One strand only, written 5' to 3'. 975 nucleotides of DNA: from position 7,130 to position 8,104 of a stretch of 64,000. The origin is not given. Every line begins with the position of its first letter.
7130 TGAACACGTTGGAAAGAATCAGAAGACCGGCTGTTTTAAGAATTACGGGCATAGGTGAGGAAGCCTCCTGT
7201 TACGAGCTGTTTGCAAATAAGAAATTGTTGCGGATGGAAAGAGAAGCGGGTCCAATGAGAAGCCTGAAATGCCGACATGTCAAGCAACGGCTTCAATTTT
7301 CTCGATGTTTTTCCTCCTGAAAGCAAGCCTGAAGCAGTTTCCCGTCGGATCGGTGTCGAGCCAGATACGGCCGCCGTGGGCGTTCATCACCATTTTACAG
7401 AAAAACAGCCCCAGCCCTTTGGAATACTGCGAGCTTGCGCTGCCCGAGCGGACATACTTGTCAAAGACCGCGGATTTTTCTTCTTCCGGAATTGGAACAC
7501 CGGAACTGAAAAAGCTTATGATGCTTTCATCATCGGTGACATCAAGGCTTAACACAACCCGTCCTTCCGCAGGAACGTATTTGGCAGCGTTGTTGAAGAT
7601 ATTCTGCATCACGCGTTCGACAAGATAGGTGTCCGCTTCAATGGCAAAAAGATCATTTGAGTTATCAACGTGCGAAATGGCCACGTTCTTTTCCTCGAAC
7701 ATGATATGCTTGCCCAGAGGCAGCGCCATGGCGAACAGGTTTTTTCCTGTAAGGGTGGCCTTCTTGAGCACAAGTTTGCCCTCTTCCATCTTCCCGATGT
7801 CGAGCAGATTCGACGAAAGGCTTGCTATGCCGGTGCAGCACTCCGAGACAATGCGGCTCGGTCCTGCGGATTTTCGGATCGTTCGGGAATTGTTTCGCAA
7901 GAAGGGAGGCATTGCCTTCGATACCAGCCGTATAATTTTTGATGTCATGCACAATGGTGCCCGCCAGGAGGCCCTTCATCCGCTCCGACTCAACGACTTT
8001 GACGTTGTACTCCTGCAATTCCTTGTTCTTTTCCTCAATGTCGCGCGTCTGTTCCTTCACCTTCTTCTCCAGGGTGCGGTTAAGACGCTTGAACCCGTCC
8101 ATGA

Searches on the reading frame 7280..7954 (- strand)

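Call 71: search_protein_families(library=pfam, proteins=[window:7280-7954:-], max_evalue=0.001)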
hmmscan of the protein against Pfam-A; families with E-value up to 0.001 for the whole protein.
window:7280-7954:- (224 aa): 1 family
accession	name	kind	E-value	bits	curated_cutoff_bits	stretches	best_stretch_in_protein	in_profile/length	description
PF02518.31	HATPase_c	-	7.5e-17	62.2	26.4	1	110-213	4-108/111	Histidine kinase-, DNA gyrase B-, and HSP90-like ATPase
